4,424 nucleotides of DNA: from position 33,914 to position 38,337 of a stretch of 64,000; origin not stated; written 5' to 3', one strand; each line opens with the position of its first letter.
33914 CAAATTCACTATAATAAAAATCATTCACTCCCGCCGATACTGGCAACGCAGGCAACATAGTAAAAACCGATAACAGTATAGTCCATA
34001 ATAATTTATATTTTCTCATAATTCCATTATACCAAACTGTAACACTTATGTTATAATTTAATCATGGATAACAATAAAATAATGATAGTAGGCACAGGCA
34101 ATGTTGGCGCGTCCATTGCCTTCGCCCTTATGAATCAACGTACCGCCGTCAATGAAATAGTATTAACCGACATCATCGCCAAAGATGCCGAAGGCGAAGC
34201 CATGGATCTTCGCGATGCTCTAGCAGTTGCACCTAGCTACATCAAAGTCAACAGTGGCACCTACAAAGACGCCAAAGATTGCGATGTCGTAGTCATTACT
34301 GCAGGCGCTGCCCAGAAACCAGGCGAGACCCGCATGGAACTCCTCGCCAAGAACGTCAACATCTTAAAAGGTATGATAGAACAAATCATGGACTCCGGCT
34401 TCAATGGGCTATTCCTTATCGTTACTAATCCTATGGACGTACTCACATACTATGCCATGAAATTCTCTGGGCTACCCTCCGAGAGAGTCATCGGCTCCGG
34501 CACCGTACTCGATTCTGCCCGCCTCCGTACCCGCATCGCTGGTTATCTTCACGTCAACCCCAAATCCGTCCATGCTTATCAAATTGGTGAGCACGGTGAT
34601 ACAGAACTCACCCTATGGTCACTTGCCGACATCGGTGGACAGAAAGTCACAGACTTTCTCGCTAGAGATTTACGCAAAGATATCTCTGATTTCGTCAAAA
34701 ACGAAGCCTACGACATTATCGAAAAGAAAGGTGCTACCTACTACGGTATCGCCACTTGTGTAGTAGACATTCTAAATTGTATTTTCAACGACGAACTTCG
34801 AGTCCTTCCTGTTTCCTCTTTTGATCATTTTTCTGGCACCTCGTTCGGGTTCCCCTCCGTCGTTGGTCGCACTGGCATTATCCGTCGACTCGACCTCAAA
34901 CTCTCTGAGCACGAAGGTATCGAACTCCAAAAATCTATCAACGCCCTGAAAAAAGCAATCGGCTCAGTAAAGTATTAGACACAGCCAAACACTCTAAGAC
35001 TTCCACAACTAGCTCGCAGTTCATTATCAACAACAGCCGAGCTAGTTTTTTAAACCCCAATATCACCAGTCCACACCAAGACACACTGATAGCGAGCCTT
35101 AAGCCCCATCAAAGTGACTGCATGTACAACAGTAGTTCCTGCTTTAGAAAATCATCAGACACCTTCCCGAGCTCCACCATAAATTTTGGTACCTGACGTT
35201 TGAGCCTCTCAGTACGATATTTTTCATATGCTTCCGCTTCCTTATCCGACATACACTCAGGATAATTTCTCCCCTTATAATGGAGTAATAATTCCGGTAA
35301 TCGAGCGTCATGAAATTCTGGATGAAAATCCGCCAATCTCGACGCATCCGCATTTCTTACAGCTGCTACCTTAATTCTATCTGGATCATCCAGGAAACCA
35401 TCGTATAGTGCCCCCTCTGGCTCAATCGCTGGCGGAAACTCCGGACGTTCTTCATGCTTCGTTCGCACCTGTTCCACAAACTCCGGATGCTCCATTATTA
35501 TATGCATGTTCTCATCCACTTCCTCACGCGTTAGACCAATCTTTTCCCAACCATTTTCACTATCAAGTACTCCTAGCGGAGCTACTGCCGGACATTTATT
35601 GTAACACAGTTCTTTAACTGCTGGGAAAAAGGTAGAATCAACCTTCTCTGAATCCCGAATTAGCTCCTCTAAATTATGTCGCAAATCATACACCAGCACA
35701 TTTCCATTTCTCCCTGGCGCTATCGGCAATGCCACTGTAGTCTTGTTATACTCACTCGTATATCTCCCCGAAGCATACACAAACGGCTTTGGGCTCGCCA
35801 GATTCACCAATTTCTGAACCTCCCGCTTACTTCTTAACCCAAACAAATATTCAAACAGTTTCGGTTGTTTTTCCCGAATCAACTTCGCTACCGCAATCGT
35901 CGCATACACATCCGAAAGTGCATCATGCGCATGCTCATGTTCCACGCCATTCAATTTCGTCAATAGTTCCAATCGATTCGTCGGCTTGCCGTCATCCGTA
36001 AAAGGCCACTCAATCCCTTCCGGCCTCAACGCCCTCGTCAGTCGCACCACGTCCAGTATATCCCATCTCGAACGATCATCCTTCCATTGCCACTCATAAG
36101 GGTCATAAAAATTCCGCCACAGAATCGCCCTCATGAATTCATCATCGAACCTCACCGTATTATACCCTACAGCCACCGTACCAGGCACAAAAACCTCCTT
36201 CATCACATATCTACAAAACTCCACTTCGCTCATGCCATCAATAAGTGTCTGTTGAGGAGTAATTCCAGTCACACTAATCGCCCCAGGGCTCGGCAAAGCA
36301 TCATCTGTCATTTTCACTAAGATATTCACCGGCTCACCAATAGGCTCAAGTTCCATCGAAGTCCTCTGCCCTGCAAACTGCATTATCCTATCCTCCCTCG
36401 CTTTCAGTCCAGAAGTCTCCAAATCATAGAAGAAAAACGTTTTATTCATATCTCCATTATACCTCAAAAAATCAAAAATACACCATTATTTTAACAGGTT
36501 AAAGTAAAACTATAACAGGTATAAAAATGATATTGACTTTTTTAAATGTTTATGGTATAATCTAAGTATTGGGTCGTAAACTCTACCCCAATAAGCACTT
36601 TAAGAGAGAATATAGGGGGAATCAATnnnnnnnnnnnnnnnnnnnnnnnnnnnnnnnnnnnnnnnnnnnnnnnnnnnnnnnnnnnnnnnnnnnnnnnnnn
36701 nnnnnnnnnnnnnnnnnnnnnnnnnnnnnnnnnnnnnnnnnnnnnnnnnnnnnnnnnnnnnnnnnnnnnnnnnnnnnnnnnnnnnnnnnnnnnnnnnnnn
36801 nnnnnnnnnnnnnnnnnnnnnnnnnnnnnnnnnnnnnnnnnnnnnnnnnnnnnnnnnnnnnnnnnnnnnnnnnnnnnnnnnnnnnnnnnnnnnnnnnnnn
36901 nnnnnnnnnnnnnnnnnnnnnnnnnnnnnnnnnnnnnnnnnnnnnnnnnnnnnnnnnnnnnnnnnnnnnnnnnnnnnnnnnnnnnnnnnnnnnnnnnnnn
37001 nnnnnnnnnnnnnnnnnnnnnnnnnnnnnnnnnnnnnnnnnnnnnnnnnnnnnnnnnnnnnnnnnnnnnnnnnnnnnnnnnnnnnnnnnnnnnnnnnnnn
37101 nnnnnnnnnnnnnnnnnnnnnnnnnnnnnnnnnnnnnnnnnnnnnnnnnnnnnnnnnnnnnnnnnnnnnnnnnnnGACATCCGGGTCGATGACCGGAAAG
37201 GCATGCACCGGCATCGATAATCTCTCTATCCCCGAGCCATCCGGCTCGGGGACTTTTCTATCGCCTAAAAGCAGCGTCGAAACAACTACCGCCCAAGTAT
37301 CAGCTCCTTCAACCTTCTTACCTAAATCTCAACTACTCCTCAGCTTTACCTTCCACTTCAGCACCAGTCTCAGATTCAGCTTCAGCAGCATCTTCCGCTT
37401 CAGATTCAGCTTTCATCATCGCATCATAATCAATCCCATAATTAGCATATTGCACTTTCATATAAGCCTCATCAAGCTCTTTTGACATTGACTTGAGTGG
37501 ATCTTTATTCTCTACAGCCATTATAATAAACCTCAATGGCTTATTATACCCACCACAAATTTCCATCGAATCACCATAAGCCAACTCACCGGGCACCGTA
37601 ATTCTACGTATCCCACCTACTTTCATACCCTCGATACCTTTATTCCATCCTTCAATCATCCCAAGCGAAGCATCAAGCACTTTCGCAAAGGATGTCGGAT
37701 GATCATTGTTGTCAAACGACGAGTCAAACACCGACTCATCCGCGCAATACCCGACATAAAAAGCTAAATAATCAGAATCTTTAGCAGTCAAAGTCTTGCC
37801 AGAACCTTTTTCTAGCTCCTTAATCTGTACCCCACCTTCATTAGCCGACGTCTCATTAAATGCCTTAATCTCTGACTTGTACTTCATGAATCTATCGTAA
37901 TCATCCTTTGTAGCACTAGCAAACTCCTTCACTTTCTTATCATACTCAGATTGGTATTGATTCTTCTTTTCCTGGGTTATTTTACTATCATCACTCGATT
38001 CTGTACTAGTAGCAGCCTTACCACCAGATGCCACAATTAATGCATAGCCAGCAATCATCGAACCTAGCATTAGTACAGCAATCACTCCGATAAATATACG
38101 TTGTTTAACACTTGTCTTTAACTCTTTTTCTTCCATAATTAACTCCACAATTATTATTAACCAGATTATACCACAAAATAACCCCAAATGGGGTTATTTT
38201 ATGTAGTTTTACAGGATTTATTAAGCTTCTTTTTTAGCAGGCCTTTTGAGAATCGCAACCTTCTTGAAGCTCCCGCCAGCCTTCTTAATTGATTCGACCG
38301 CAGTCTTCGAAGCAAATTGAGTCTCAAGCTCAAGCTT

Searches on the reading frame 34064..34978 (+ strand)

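Call 45: search_protein_families(library=ncbifam, proteins=[window:34064-34978:+], max_evalue=1e-8)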
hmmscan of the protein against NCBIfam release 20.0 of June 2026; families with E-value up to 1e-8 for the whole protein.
window:34064-34978:+ (304 aa): 9 families
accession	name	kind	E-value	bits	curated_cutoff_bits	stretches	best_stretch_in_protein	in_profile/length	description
NF000824.0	PRK00066.1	subfamily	2.1e-108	362.4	339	1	3-302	6-314/316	L-lactate dehydrogenase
TIGR01771.1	L-LDH-NAD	equivalog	4.1e-106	354.7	303.55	1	8-297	1-299/299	L-lactate dehydrogenase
NF004863.0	PRK06223.1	subfamily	9.5e-78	261.5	283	1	2-303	2-308/313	malate dehydrogenase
TIGR01763.1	MalateDH_bact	equivalog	1e-61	208.8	351.85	1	4-299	2-302/305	malate dehydrogenase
NF041314.1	Malate_DH_Halo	equivalog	5.7e-46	157.1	550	1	5-298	3-299/304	malate dehydrogenase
TIGR01772.1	MDH_euk_gproteo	equivalog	4.1e-18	65.7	273.05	1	5-299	1-304/313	malate dehydrogenase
TIGR01759.1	MalateDH-SF1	subfamily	1.1e-14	54.2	345.65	1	37-226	42-241/327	malate dehydrogenase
TIGR01756.1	LDH_protist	equivalog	5.4e-13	48.8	486.25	1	24-229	12-224/313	lactate dehydrogenase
NF003916.0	PRK05442.1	equivalog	6e-11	41.9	271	1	34-267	41-288/328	malate dehydrogenase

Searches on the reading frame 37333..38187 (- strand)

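Call 5: search_protein_families(library=pfam, proteins=[window:37333-38187:-])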
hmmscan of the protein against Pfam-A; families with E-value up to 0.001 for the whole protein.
window:37333-38187:- (284 aa): 1 family
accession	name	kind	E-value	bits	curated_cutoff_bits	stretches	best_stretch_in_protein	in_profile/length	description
PF00254.34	FKBP_C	-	3.8e-13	50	21.1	1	142-208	13-75/94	FKBP-type peptidyl-prolyl cis-trans isomerase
